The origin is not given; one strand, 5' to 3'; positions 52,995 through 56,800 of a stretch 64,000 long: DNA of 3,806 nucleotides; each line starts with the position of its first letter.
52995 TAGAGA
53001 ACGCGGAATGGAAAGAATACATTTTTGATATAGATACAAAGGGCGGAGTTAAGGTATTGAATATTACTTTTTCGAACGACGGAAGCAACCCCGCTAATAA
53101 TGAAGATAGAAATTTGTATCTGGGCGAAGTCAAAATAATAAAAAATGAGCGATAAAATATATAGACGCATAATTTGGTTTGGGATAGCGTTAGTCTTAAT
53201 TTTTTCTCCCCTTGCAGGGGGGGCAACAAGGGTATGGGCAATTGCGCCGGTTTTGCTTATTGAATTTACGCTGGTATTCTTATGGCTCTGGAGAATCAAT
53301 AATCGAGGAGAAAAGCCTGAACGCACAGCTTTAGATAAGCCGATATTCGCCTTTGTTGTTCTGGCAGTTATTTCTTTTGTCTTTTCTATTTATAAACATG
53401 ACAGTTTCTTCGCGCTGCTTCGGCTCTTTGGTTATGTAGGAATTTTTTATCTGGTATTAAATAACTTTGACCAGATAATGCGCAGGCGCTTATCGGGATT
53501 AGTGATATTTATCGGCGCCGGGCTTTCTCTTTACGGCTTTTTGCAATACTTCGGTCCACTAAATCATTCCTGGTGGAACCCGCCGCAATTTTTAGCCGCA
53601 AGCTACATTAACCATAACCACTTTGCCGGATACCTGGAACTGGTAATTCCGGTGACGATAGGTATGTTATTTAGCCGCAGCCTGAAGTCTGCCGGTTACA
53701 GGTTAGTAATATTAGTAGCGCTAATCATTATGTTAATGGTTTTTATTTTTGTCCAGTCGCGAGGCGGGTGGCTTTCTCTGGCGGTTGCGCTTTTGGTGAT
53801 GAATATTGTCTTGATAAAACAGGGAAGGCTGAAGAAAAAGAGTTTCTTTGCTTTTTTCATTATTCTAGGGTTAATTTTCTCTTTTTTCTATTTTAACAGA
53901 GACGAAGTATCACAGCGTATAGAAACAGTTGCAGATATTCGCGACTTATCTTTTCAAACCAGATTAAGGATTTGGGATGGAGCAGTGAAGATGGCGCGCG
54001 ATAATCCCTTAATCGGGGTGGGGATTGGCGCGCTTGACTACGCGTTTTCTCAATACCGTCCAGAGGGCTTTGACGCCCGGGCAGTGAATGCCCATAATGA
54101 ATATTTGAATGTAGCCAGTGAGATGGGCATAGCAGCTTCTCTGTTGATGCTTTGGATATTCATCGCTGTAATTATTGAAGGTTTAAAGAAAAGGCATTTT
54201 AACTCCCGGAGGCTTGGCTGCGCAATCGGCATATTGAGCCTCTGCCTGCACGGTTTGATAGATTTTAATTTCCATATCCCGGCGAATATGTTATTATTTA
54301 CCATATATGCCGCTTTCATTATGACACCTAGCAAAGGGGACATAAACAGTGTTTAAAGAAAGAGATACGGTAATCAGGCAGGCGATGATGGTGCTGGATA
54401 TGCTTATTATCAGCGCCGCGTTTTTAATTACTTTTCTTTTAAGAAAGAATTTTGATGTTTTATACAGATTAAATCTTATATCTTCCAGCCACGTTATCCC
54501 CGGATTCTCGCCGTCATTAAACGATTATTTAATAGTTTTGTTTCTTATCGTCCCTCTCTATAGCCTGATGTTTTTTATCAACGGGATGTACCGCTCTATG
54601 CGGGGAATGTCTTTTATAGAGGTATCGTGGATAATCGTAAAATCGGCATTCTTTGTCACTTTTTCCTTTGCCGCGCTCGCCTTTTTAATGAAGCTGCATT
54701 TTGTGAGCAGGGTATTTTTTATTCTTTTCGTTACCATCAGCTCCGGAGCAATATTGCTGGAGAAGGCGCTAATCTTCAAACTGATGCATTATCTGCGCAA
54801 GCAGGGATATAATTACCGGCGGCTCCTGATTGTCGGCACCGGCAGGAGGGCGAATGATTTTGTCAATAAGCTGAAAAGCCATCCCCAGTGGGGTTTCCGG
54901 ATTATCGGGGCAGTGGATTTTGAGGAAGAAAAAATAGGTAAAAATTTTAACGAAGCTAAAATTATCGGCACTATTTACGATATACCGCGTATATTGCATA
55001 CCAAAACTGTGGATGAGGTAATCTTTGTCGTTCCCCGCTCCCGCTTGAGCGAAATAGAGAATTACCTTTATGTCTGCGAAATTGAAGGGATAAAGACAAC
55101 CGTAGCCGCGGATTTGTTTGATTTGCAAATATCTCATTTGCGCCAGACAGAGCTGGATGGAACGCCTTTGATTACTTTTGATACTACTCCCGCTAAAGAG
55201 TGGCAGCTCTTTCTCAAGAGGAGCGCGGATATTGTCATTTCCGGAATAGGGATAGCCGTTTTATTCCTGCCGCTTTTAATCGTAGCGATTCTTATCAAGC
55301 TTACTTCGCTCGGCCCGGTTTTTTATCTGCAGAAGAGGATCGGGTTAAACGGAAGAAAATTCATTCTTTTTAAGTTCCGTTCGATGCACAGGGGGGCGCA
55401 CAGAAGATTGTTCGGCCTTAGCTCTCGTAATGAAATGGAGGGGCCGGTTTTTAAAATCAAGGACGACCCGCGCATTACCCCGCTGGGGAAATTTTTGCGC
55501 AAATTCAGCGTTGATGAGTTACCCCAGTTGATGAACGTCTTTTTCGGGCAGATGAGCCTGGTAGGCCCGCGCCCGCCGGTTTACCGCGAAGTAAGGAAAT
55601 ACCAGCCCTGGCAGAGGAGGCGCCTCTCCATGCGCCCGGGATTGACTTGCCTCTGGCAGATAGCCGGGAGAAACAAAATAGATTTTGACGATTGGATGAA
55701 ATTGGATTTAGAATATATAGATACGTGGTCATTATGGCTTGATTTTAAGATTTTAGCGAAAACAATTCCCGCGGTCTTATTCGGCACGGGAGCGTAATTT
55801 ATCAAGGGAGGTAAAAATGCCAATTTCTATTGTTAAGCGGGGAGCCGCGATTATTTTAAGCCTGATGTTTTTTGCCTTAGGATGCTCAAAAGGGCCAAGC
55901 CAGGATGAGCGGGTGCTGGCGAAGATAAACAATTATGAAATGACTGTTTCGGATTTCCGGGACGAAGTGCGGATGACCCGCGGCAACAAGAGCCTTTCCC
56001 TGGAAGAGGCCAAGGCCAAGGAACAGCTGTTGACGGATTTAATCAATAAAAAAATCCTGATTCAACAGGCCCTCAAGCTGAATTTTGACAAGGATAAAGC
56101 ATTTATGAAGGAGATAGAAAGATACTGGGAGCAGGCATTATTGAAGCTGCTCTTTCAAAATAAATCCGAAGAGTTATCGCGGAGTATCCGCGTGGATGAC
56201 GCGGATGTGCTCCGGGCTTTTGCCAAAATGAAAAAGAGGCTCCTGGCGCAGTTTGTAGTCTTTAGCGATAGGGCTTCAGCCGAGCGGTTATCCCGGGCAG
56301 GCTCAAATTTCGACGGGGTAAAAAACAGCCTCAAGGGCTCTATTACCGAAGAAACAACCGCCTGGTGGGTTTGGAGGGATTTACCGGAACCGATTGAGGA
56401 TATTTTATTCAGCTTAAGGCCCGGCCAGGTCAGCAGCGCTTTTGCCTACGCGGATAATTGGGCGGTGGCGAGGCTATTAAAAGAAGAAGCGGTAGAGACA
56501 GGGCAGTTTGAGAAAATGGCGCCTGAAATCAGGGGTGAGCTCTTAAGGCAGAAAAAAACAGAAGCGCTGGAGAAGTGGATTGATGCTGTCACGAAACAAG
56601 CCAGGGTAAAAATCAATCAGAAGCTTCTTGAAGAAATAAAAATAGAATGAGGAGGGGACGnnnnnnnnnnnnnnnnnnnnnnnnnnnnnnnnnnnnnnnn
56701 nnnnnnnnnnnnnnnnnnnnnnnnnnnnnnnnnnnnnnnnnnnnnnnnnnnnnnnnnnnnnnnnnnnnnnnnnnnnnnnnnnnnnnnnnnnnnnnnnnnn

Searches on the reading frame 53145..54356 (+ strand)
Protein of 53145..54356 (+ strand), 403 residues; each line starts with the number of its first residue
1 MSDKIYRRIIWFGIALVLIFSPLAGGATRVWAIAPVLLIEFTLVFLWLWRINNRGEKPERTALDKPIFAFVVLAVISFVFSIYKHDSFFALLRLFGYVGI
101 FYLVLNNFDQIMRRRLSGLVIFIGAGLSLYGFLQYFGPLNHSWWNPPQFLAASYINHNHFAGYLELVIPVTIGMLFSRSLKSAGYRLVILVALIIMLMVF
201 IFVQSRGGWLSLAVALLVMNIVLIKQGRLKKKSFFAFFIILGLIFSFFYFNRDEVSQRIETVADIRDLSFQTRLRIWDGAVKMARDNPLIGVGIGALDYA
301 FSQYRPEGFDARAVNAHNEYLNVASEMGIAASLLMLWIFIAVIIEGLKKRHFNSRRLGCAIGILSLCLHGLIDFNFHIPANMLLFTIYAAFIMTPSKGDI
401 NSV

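Call 70: search_protein_families(library=pfam, proteins=[window:53145-54356:+])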
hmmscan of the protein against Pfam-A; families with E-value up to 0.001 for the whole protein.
window:53145-54356:+ (403 aa): 2 families
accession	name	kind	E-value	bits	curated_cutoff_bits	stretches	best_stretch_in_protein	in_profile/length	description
PF04932.20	Wzy_C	-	7.6e-25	87.9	31.7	1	192-335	2-148/149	O-Antigen ligase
PF13398.12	Peptidase_M50B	-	0.00025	21.2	26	1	160-265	72-172/201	Peptidase M50B-like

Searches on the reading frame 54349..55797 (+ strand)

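Call 70: search_protein_families(library=pfam, proteins=[window:54349-55797:+])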
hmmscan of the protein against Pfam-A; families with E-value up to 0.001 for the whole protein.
window:54349-55797:+ (482 aa): 2 families
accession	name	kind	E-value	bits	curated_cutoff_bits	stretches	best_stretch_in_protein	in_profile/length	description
PF02397.22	Bac_transf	-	1.2e-64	217.5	27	1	290-477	1-178/179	Bacterial sugar transferase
PF13727.12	CoA_binding_3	-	8.7e-22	78.4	25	1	77-240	2-161/175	CoA-binding domain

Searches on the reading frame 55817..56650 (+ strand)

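Call 86: search_protein_families(library=pfam, proteins=[window:55817-56650:+])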
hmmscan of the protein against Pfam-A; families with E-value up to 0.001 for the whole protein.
window:55817-56650:+ (277 aa): 3 families
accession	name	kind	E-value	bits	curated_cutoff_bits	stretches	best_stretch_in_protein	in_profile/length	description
PF13623.11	SurA_N_2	-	3.9e-08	33.7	28.5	1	12-118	16-134/145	SurA-like N-terminal domain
PF13145.12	Rotamase_2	-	1.6e-06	29.4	27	1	137-231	12-116/121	PPIC-type PPIASE domain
PF13624.11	SurA_N_3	-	2.5e-06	27.9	27.2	1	11-91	20-107/162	SurA-like N-terminal domain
